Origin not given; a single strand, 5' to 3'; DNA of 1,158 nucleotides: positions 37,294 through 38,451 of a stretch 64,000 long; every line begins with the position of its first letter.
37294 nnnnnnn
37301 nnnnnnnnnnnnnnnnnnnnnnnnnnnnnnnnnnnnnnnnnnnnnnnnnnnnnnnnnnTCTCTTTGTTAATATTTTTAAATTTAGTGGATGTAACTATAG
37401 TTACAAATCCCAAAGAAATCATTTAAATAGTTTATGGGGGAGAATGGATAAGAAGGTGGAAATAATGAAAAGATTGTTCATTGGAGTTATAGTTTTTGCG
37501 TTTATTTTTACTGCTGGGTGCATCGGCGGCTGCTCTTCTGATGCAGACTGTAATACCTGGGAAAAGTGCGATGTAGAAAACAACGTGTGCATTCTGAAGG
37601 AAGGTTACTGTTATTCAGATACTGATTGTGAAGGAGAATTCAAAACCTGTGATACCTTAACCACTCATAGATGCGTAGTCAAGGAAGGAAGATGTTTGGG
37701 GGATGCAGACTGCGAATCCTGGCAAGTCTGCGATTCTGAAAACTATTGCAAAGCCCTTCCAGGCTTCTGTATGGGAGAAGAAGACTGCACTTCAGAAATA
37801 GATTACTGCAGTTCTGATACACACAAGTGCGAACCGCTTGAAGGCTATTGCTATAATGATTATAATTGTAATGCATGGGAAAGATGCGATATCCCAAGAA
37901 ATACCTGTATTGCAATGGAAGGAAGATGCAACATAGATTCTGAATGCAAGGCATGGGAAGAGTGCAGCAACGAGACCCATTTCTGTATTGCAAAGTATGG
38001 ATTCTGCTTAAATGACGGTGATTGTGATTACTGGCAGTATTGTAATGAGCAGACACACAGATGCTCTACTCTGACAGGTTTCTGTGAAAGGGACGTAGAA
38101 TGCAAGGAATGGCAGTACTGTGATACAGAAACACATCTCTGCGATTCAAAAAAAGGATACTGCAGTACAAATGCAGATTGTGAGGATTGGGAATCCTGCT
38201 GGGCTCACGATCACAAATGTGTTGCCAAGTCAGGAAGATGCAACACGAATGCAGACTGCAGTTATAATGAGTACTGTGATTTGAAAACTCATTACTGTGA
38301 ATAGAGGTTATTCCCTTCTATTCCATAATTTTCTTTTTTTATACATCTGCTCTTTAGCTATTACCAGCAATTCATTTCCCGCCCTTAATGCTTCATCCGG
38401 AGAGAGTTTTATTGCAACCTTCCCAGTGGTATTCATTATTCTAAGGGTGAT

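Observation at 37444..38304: Cysteine-rich 26-aa tandem-repeat lipoprotein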

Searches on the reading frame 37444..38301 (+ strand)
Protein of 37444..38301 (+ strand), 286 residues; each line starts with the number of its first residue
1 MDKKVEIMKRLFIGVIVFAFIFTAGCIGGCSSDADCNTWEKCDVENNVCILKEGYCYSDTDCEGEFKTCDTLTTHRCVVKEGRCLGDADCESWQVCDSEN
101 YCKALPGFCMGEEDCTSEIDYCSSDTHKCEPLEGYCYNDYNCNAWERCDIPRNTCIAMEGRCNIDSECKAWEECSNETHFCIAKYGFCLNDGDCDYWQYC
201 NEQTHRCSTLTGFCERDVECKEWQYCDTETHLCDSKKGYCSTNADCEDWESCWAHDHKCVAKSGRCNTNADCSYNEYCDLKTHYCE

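Call 3: search_protein_families(library=pfam, proteins=[window:37444-38301:+], max_evalue=10)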
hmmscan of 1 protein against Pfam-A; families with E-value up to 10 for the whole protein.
window:37444-38301:+ (286 aa): 5 families
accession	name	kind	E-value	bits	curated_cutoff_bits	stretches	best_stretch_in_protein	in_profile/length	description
PF19232.4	DUF5885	-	2.9e-08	33.9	33.2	6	82-158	32-105/265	Family of unknown function (DUF5885)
PF00095.26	WAP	-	0.011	16.5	20.8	2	49-78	13-39/41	WAP-type (Whey Acidic Protein) 'four-disulfide core'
PF14120.11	YhzD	-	1.2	9.7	27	0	73-83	45-55/61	YhzD-like protein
PF19250.5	DUF5898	-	2.2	8.7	28.9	0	32-53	4-25/109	Family of unknown function (DUF5898)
PF04706.18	Dickkopf_N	-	3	8.7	25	1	188-226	2-45/51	Dickkopf N-terminal cysteine-rich region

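Call 4: search_protein_families(library=ncbifam, proteins=[window:37444-38301:+], max_evalue=10)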
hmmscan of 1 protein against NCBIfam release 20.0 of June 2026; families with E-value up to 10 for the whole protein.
window:37444-38301:+ (286 aa): 1 family
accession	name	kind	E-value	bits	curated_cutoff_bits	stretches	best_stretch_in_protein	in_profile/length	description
NF033759.1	exchanger_TraA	exception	0.023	13.3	750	1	188-275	328-399/666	outer membrane exchange protein TraA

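Call 7: find_homologous_proteins(query=window:37444-38301:+, max_evalue=0.001)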
Query window:37444-38301:+: 20 candidates shared short words with the query, none scored E <= 0.001.

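Call 8: search_solved_structures(query=window:37444-38301:+, max_evalue=10, show_alignments=3)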
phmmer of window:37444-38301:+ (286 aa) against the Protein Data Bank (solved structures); distinct sequences matched with E-value up to 10: 0.

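Call 13: find_encoding_contigs(protein=window:37444-38301:+, flank=3000, max_places=5)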
Protein window:37444-38301:+ (286 aa): 2 contigs read that carry it; 1 place shown.
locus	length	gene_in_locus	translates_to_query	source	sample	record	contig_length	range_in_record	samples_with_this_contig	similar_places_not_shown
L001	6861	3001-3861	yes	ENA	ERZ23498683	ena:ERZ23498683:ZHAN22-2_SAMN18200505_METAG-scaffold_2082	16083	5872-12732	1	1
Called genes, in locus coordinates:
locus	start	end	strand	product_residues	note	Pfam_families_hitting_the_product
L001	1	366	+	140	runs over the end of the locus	PF05168:HEPN (weak)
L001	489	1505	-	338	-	PF00962:A_deaminase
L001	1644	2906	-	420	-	PF00860:Xan_ur_permease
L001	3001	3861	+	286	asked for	-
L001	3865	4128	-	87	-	-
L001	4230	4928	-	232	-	PF20143:NAD_kinase_C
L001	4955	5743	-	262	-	-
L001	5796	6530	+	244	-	PF01256:Carb_kinase, PF02110:HK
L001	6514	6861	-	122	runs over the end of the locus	-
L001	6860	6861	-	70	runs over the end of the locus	PF04021:Class_IIIsignal (weak)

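Call 14: search_protein_representatives(protein=window:37444-38301:+)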
Query: 286 residues. Proteins with E-value up to 0.001 (for the whole library): 216; up to 1e-10: 82; up to 1e-30: 20. The best 150 are listed.
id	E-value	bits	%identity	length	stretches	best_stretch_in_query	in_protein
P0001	7.0e-67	242.5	36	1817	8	35-279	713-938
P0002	1.5e-64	234.9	43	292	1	11-285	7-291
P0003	2.3e-64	234.3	37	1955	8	26-286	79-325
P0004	1.5e-51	192.1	38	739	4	74-273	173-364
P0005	3.0e-51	191.1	37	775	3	73-259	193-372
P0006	2.4e-49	184.9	35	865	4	126-273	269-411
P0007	1.0e-47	179.6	35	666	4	46-237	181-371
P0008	6.2e-45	170.4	39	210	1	11-206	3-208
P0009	2.7e-41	158.4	42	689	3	141-286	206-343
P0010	2.2e-40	155.4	37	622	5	124-262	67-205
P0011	1.2e-39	153.0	41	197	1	18-209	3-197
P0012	7.2e-39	150.5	38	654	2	69-280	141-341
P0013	5.2e-38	147.6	36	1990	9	27-286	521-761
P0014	1.6e-36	142.8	37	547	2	88-279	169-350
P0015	2.2e-33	132.4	39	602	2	125-273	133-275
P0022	2.8e-27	112.3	36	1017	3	29-260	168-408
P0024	3.4e-26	108.8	37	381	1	9-208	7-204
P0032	9.9e-22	94.1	31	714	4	22-285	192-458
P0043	1.5e-18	83.7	33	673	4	142-285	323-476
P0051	2.5e-16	76.3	32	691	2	102-285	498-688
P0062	5.5e-14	68.7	34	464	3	161-286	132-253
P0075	4.2e-12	62.5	33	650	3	55-252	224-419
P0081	3.9e-11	59.3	33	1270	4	27-188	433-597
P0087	3.9e-10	56.0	32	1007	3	107-272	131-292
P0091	8.6e-10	54.9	33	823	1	123-271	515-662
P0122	1.0e-07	48.0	34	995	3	29-285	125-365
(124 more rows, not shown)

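Call 19: search_protein_families(library=pfam, alignment_id=A1, max_evalue=0.001)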
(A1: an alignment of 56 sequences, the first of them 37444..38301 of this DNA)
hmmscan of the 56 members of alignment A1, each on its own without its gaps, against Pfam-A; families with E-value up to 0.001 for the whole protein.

A. member 1, window:37444-38301:+ (286 aa): 1 family
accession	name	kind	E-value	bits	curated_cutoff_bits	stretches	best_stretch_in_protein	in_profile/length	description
PF19232.4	DUF5885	-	2.9e-08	33.9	33.2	0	82-158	32-105/265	Family of unknown function (DUF5885)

B. families by the number of members that match (of 56 scanned): 26 families (the first 25 are shown)
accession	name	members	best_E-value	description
PF19232.4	DUF5885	18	2.9e-08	Family of unknown function (DUF5885)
PF04151.21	PPC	4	4.5e-20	Bacterial pre-peptidase C-terminal domain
PF02412.23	TSP_3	3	6.6e-20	Thrombospondin type 3 repeat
PF23416.1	DUF7107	3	3.8e-12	Domain of unknown function (DUF7107)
PF04706.18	Dickkopf_N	2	1.2e-19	Dickkopf N-terminal cysteine-rich region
PF03781.23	FGE-sulfatase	1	1e-33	Sulfatase-modifying factor enzyme 1-like domain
PF01364.23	Peptidase_C25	1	3.3e-33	Peptidase family C25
PF11721.14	Malectin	1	7.4e-19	Malectin domain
PF13519.12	VWA_2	1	8.5e-14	von Willebrand factor type A domain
PF13472.12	Lipase_GDSL_2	1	5.8e-12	GDSL-like Lipase/Acylhydrolase family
PF13229.12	Beta_helix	1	8.1e-12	Right handed beta helix region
PF22178.3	Gp5_trimer_C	1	2.5e-11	Bacteriophage T4 gp5 C-terminal trimerisation domain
PF07645.21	EGF_CA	1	3.8e-11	Calcium-binding EGF domain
PF12947.13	EGF_3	1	4.9e-09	EGF domain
PF00092.34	VWA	1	1.7e-07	von Willebrand factor type A domain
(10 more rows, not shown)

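Call 21: find_homologous_proteins(query=A2, max_evalue=0.00001)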
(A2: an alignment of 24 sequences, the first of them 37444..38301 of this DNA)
Query A2 (24 sequences) (286 aa, profile of the alignment): 4 proteins with E <= 0.00001 among 4340 candidates.
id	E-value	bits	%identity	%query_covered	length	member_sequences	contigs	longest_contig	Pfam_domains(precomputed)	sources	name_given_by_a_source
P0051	8.9e-27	113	30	83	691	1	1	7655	-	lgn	-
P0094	1.7e-26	112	35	30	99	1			-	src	-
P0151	1.9e-20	92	29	87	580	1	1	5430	PF04706.19,PF23416.2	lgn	-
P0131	9.0e-18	83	35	28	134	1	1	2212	-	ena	-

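Call 27: find_related_loci(query=window:37444-38301:+, collection=genome_contigs, flank=6000)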
Query window:37444-38301:+ (286 aa) in genome_contigs; peptide patterns used: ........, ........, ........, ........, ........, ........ (x = any residue, [..] = any of these).
19 stretches matched a pattern; 4 encode a relative of the query (tblastn E <= 1e-3); 4 distinct loci.
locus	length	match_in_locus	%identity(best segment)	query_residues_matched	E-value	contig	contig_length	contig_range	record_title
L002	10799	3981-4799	46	11-286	9e-80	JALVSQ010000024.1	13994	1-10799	MAG: Candidatus Micrarchaeota archaeon isolate A3_metabat2_scaf2bin.362 A3_NODE_2905_length_13994_cov_2.646066, whole ge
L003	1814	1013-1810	45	25-286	2e-67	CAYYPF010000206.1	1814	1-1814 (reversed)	MAG TPA_asm: Candidatus Micrarchaeota archaeon isolate binchicken_co387_57 genome assembly, contig: NODE_94722_length_18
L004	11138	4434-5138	45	7-286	2e-61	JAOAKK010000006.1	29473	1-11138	MAG: Candidatus Micrarchaeota archaeon isolate SKW51 NODE_6_length_29501_cov_5.426319, whole genome shotgun sequence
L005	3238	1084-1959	29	11-279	1e-6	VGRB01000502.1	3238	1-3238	MAG: Deltaproteobacteria bacterium isolate K_DeepCast_100m_m1_326 K_DeepCast_100m_m1_326_Ga0194127_10052596, whole genom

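Call 28: predict_structure(alignment_id=A2)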
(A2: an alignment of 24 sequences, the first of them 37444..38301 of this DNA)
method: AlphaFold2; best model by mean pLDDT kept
length: 286 residues; sequences in the alignment: 24
mean_pLDDT: 91.6   pTM: 0.59
mean pLDDT of the five models: 91.6, 91.4, 91.2, 91.1, 90.5
residues with pLDDT >= 90: 208; 70-90: 67; 50-70: 11; < 50: 0
segments of 3 or more residues with pLDDT < 50: none
pLDDT, mean of each block of 10 residues (from residue 1): 69 82 67 95 95 96 96 96 97 97 96 94 96 96 97 96 96 96 95 94 94 88 89 89 89 90 89 91 90
secondary structure, 60 per line:
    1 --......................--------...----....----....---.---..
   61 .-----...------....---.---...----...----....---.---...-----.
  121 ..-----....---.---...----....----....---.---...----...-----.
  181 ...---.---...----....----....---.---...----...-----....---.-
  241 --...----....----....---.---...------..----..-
elements in order: H3-24 E40-43 E48-51 E67-69 E76-79 E94-96 E101-104 E120-122 E128-131 E146-149 E154-157 E172-174 E180-183 E198-201 E206-209 E224-226 E232-235 E250-253 E258-261

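Call 32: search_protein_families(library=pfam, proteins=[L002:48-2327:+, L002:2336-3814:-, L002:3960-4802:+, L002:4922-5284:-, L002:5299-5916:-, L002:5999-7291:+, L004:2739-4367:+, L004:4419-5150:+, L004:5842-6705:+, L004:2170-2799:-], max_evalue=0.001)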
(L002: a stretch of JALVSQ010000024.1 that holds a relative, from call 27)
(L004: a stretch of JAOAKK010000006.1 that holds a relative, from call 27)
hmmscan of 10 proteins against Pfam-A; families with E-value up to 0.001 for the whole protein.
L002:48-2327:+ (759 aa): 1 family
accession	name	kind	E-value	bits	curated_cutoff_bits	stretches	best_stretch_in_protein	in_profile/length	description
PF07361.16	Cytochrom_B562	-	0.00099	20.1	30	1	560-644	7-92/102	Cytochrome b562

L002:2336-3814:- (492 aa): 4 families
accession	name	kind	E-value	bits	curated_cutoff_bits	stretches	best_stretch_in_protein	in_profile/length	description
PF04851.21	ResIII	-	3.8e-26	92.4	22.5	1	4-150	2-162/164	Type III restriction enzyme, res subunit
PF00271.37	Helicase_C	-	5.5e-23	81.8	23.5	1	317-426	2-109/110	Helicase conserved C-terminal domain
PF00270.35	DEAD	-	6e-18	65.6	26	1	8-151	2-161/167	DEAD/DEAH box helicase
PF21210.2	RNA_helicase_helical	-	1.7e-10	41.4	27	1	204-296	2-101/108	Putative ATP-dependent RNA helicase, helical bundle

L002:3960-4802:+ (280 aa): 2 families
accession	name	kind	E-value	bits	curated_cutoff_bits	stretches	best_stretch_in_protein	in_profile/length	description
PF19232.4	DUF5885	-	4.2e-11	43.2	33.2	2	106-178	34-103/265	Family of unknown function (DUF5885)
PF23416.1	DUF7107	-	0.00028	21.6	24.6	0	234-274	2-43/48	Domain of unknown function (DUF7107)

L002:4922-5284:- (120 aa): 0 families

L002:5299-5916:- (205 aa): 0 families

L002:5999-7291:+ (430 aa): 5 families
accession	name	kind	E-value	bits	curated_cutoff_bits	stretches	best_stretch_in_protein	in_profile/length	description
PF09249.16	tRNA_NucTransf2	-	2.7e-44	150.4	27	1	146-259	1-113/113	tRNA nucleotidyltransferase, second domain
PF21133.2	CAA_C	-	8.6e-13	48.6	22.2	1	272-371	7-108/144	CCA-adding enzyme, C-terminal domain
PF01909.29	NTP_transf_2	-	1.1e-10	42.1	21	1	40-124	15-85/93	Nucleotidyltransferase domain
PF18144.7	SMODS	-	8.1e-08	33.1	26.5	1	1-121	1-137/164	Second Messenger Oligonucleotide or Dinucleotide Synthetase domain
PF22600.2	MTPAP-like_central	-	0.00021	21.9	27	1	7-102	5-109/139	Poly(A) RNA polymerase, mitochondrial-like, central palm domain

L004:2739-4367:+ (542 aa): 5 families
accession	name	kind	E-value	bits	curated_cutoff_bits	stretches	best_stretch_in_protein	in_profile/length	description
PF13570.13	Beta-prop_ACSF4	-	1.3e-29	104.1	133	2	160-339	61-243/329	Beta-alanine-activating enzyme, beta-propeller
PF13360.13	PQQ_2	-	2.1e-24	86.9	27.6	3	237-352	26-140/233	Outer membrane protein assembly factor BamB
PF13620.12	CarboxypepD_reg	-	3.5e-05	24.5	32.3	1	453-515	3-73/82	Carboxypeptidase regulatory-like domain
PF13715.12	CarbopepD_reg_2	-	8.1e-05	23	32.2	1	456-518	5-71/88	CarboxypepD_reg-like domain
PF25292.1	Beta-prop_CGLA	-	0.00016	21.7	26.8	0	205-269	3-69/316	Lambda-carrageenase beta-propeller domain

L004:4419-5150:+ (243 aa): 1 family
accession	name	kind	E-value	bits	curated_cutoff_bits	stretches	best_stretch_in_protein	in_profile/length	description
PF19232.4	DUF5885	-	2.1e-10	40.9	33.2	1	28-108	28-104/265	Family of unknown function (DUF5885)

L004:5842-6705:+ (287 aa): 0 families

L004:2170-2799:- (209 aa): 0 families

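Call 38: fold_search(model_id=the predicted structure, library=pdb)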
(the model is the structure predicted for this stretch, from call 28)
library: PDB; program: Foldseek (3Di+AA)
matches with E <= 10: 158; with E <= 0.001: 0
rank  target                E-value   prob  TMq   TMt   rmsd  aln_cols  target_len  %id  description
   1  9gjf_H                1.8e-02  0.11  0.13  0.06  35.7       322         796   20  Entamoeba histolytica Gal/GalNAc lectin in presence of monoclonal antibody CP33-H/L-LA22, mode 3 (released 2026-02-11)
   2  8hna                  2.2e-02  0.47  0.15  0.21  10.7       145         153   19  Crystal structure of N-terminal fragment (20-221aa) of human SCARF1 (released 2023-12-20)
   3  9cwm_A                5.1e-02  0.10  0.12  0.02  31.2       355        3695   14  Cryo-EM structure of human Low-density lipoprotein receptor-related protein 2 (released 2025-08-06)
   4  2qsk                  5.4e-02  0.41  0.09  0.26  18.5       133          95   16  Atomic-resolution crystal structure of the Recombinant form of Scytovirin (released 2007-11-27)
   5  9cwm_B                5.8e-02  0.08  0.10  0.02  38.0       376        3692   13  Cryo-EM structure of human Low-density lipoprotein receptor-related protein 2 (released 2025-08-06)
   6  8jut_A                1.1e-01  0.07  0.12  0.02  25.8       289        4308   19  rat megalin RAP complex (released 2024-06-19)
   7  9gjg_H                1.1e-01  0.06  0.12  0.06  37.5       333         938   19  Entamoeba histolytica Gal/GalNAc lectin bound to monoclonal antibody CP33-H/L-LA22 (released 2026-02-11)
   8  8tx1                  1.3e-01  0.09  0.13  0.03  17.9       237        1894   13  Characterization of the Chlamydomonas Flagellar Mastigoneme Filament Structure at 3.6A (released 2023-10-25)
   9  6b08_A                1.6e-01  0.12  0.12  0.17  24.5       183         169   17  Crystal structure of Pfs25 in complex with the transmission blocking antibody 1276 (released 2017-11-15)
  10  10ft_B                1.8e-01  0.09  0.15  0.18  32.6       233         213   18  Cryo-EM structure of receptor tyrosine kinase ROS1 in complex with NELL2 (released 2026-02-25)
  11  8jxb_B                2.0e-01  0.07  0.12  0.04  25.8       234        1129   18  Cryo-EM structure of rat megalin wingAc (released 2024-06-19)
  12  8jx9_B                2.1e-01  0.08  0.13  0.06  17.5       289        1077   19  rat megalin bodyA (released 2024-06-19)
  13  3fju_B                2.2e-01  0.84  0.11  0.38   6.6        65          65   22  Ascaris suum carboxypeptidase inhibitor in complex with human carboxypeptidase A1 (released 2008-12-30)
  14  9oz8_C                2.2e-01  0.13  0.22  0.12  10.6       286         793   15  Cryo-EM structure of chicken NEL dimer bound with one human NICOL. (released 2026-02-25)
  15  8jxi_A                2.4e-01  0.06  0.13  0.05  31.6       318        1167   18  rat megalin RAP complex wingB (released 2024-06-19)
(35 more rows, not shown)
